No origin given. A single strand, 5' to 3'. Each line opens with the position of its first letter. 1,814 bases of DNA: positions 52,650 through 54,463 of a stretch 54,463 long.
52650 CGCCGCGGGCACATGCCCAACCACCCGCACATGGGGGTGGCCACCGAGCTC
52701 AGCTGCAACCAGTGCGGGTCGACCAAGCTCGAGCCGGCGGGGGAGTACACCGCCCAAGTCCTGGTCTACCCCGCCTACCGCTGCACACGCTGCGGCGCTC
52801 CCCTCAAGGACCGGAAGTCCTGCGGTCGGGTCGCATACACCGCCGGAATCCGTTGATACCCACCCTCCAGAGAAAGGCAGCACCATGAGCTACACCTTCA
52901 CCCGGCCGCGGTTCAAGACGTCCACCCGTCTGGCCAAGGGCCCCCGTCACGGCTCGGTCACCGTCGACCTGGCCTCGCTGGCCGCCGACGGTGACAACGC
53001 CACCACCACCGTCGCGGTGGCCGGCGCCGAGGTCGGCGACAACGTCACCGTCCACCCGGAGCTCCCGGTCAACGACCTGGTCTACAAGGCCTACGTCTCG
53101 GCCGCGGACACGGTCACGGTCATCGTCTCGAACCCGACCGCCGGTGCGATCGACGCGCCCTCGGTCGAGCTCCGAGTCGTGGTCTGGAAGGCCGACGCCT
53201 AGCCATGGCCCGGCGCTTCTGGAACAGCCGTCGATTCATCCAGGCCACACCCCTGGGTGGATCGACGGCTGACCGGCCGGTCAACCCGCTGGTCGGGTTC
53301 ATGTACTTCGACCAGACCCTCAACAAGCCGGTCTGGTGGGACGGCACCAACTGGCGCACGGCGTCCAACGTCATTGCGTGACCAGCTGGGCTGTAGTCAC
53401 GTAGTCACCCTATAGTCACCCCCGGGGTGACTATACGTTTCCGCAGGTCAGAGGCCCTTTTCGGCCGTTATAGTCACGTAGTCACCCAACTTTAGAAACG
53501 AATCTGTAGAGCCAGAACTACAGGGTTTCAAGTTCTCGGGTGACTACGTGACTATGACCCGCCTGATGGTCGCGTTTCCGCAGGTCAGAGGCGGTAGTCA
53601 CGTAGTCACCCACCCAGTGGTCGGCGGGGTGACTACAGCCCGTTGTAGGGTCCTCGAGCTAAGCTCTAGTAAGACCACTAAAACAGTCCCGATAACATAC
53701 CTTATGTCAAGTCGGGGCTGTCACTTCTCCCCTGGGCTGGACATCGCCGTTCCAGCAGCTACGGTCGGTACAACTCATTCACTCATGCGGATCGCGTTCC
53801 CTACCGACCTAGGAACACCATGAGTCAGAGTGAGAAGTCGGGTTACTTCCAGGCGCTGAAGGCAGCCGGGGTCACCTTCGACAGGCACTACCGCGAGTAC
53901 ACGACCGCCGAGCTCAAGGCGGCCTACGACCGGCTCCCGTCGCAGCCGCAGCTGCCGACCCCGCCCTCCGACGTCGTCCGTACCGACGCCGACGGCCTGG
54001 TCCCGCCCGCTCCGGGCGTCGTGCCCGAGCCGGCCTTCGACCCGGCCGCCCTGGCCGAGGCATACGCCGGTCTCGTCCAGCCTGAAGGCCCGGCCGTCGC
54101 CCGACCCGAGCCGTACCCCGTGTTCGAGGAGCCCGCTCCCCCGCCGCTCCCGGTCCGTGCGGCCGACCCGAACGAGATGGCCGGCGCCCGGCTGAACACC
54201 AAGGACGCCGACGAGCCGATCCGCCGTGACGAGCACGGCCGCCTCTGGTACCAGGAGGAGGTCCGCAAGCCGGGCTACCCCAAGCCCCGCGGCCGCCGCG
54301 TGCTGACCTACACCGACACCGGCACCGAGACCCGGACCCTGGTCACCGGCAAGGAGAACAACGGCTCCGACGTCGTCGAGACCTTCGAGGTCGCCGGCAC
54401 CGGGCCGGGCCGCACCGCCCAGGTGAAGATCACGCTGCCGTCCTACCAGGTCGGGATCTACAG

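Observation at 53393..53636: Second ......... array with a third copy of the 55-bp hairpin-plus-box unit, upstream of the gene block that crosses the junction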

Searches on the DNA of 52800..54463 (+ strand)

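Call 5: search_dna_similar(query=window:52800-54463:+, collection=phages, mode=distant, max_rows=25)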
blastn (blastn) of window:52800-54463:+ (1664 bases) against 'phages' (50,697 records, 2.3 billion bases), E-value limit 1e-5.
Records with a match: 1; places in all: 1; records where one place covers at least 80% of the query: 0.
Best place of each record, by identity: 60-80% 1.
By first word of the organism name: Arthrobacter 1.
By host as written in the record: Arthrobacter globiformis B-2979 1.
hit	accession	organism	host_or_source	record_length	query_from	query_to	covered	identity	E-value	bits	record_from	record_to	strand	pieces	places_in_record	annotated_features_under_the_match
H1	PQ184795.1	Arthrobacter phage MissAmericana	Arthrobacter globiformis B-2979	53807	1411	1662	15%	69.7%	1e-21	112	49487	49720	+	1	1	46: hypothetical protein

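Call 36: search_dna_similar(query=window:53385-53645:+, collection=phages, mode=distant, max_evalue=1, max_rows=30)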
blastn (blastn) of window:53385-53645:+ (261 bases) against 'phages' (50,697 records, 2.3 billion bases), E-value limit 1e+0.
Records with a match: 150; places in all: 150; records where one place covers at least 80% of the query: 0.
Best place of each record, by identity: >=99% 65; 95-99% 10; 90-95% 70; 80-90% 5.
By first word of the organism name: Mycobacterium 140; Gordonia 4; Nocardia 2; Corynebacterium 2; Klebsiella 2.
By host as written in the record: Mycobacterium smegmatis mc2 155 94; Mycobacterium smegmatis mc#155 25; Mycobacterium smegmatis mc2155 6; Mycolicobacterium smegmatis mc2 155 5; Gordonia terrae 3612 4; Mycobacteruim smegmatis mc2 155 2; Brevibacterium flavum CCM251 2; Mycobacteriophage smegmatis mc2 155 2; and 9 more.
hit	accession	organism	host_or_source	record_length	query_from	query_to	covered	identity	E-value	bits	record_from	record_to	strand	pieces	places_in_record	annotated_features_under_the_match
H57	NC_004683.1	Mycobacterium phage Che9c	Mycobacterium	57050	35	208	24%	88.9%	9e-1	80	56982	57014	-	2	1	none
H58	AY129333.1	Mycobacterium phage Che9c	-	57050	35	208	24%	88.9%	9e-1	80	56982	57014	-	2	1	none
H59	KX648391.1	Mycobacterium phage Tortellini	Mycobacterium smegmatis mc2 155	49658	52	208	21%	92.6%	9e-1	78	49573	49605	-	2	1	none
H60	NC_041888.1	Mycobacterium phage Tortellini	Mycobacterium smegmatis mc2 155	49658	52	208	21%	92.6%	9e-1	78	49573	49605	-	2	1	none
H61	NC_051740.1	Mycobacterium phage Xavia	Mycobacterium smegmatis mc2 155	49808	52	208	19%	96.0%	2e-2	84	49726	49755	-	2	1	none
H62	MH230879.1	Mycobacterium phage Xavia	Mycobacterium smegmatis mc2 155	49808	52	208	19%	96.0%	2e-2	84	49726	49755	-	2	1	none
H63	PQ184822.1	Mycobacterium phage MAckerman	Mycobacterium smegmatis mc2155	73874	52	208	17%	100.0%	3e-1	82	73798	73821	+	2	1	none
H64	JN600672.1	Mycobacterium phage Fezzik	Mycobacterium smegmatis mc2 155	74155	52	208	17%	100.0%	3e-1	82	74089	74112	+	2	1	none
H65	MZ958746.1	Mycobacterium phage Enceladus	Mycobacterium smegmatis mc#155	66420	52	208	17%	100.0%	3e-1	82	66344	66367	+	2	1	none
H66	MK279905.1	Mycobacterium phage Acquire49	Mycobacterium smegmatis mc2 155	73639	52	208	17%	100.0%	3e-1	82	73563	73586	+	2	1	none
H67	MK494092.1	Mycobacterium phage Silverleaf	Mycobacterium smegmatis mc2 155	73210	52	208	17%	100.0%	3e-1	82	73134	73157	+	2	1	none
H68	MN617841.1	Mycobacterium phage DirkDirk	Mycobacterium smegmatis mc#155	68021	52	208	17%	100.0%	3e-1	82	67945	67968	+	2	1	none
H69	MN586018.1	Mycobacterium phage Wyatt2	Mycobacterium smegmatis mc#155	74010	52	208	17%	100.0%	3e-1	82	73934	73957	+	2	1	none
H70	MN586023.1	Mycobacterium phage Zaria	Mycobacterium smegmatis mc#155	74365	52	208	17%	100.0%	3e-1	82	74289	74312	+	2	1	none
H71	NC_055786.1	Mycobacterium phage CicholasNage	Mycobacterium smegmatis mc2 155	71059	52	208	17%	100.0%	3e-1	82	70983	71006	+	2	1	none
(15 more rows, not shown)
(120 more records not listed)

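Call 42: search_dna_similar(query=window:53427-53466:+, collection=phages, mode=distant, max_evalue=10, max_rows=60, rows=spread)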
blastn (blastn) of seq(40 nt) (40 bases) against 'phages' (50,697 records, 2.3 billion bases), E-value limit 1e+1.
Records with a match: 617; places in all: 691; records where one place covers at least 80% of the query: 0.
Best place of each record, by identity: >=99% 282; 95-99% 76; 90-95% 123; 80-90% 136.
By first word of the organism name: Mycobacterium 544; Streptomyces 34; Gordonia 18; Rhodococcus 10; Bacteriophage 4; Corynebacterium 3; Mycolicibacterium 2; Nocardia 2.
By host as written in the record: Mycobacterium smegmatis mc2 155 395; Mycobacterium smegmatis mc#155 66; Mycobacterium smegmatis mc2155 24; - 17; Gordonia terrae 3612 15; Mycobacterium smegmatius mc2 155 8; Streptomyces lividans JI 1326 8; Mycolicobacterium smegmatis mc2 155 6; and 33 more.
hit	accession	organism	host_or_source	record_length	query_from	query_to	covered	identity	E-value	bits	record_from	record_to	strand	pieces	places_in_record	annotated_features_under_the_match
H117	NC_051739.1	Mycobacterium phage Purky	Mycobacterium smegmatis mc#155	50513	11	40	75%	93.5%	1e-2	41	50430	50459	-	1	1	none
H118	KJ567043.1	Mycobacterium phage Gaia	Mycobacterium smegmatis mc2 155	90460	10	38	73%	89.7%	6e-1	37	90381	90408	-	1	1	none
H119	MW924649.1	Mycobacterium phage Akhila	Mycobacterium smegmatis mc#155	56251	10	37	70%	89.3%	2e+0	35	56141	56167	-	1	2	none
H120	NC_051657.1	Mycobacterium phage Filuzino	Mycobacterium smegmatis mc2 155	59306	10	37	70%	89.3%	2e+0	35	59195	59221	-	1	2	none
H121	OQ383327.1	Mycobacterium phage LOCARD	Mycolicobacterium smegmatis mc2 155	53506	10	37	70%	89.3%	2e+0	35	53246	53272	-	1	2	none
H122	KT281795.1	Mycobacterium phage XFactor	Mycobacterium smegmatis mc2 155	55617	10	37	70%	89.3%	2e+0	35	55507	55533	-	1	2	none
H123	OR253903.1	Mycobacterium Phage LunaBlu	Mycobacterium smegmatis mc2 155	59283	10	37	70%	89.3%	2e+0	35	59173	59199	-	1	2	none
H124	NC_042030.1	Mycobacterium phage Yoshi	Mycobacterium smegmatis mc2 155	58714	10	37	70%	89.3%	2e+0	35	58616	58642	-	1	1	none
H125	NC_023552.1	Mycobacterium phage Donovan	Mycobacterium smegmatis mc2 155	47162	10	35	65%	92.3%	5e-2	39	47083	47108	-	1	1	none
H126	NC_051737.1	Mycobacterium phage Majeke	Mycobacterium smegmatis mc2 155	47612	10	35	65%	92.3%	5e-2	39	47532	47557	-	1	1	none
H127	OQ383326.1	Mycobacterium phage LOCV5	Mycolicobacterium smegmatis mc2 155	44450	10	35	65%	92.3%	5e-2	39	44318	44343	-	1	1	similar to hypothetical protein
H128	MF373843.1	Mycobacterium phage StevieRay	Mycobacterium smegmatis mc2 155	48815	10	35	65%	92.3%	5e-2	39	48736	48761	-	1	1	none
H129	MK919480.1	Mycobacterium phage Techage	Mycobacterium smegmatis mc2 155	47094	10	35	65%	92.3%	5e-2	39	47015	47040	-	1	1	none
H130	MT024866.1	Mycobacterium phage Willsammy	Mycobacterium smegmatis mc2 155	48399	10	35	65%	92.3%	5e-2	39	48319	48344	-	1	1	none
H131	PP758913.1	Mycobacterium phage Pygmy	Mycobacterium smegmatis mc#155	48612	10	35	65%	92.3%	5e-2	39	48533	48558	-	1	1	none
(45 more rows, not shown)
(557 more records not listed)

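Call 51: search_rna_families(source=window, start=53300, end=53900, threshold=evalue, max_evalue=10, show_alignments=2)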
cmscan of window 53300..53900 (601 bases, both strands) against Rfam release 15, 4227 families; matches with E-value up to 10: 6.
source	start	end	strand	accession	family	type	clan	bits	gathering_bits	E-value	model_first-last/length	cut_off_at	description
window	53538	53603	+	RF03997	mir-8510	Gene; miRNA;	-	22.4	60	0.039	1-67/67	no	mir-8510 microRNA precursor family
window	53630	53684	+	RF00194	Rubella_3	Cis-reg;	-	16.1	35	1.9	1-68/68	no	Rubella virus 3' cis-acting element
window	53541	53608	+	RF00983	mir-662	Gene; miRNA;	-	15.9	88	6.9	1-82/82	no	mir-662 microRNA precursor family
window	53602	53640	+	RF03331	mir-247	Gene; miRNA;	-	15.7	70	2.2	28-65/89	no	mir-247 microRNA precursor family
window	53347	53380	+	RF01333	CRISPR-DR20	Gene; CRISPR;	-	14.8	42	5.4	1-36/36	no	CRISPR RNA direct repeat element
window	53584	53900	+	RF02042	HOTTIP_3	Gene; lncRNA;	-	5.6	50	6.9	1-318/353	3'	HOXA transcript at the distal tip, conserved region 3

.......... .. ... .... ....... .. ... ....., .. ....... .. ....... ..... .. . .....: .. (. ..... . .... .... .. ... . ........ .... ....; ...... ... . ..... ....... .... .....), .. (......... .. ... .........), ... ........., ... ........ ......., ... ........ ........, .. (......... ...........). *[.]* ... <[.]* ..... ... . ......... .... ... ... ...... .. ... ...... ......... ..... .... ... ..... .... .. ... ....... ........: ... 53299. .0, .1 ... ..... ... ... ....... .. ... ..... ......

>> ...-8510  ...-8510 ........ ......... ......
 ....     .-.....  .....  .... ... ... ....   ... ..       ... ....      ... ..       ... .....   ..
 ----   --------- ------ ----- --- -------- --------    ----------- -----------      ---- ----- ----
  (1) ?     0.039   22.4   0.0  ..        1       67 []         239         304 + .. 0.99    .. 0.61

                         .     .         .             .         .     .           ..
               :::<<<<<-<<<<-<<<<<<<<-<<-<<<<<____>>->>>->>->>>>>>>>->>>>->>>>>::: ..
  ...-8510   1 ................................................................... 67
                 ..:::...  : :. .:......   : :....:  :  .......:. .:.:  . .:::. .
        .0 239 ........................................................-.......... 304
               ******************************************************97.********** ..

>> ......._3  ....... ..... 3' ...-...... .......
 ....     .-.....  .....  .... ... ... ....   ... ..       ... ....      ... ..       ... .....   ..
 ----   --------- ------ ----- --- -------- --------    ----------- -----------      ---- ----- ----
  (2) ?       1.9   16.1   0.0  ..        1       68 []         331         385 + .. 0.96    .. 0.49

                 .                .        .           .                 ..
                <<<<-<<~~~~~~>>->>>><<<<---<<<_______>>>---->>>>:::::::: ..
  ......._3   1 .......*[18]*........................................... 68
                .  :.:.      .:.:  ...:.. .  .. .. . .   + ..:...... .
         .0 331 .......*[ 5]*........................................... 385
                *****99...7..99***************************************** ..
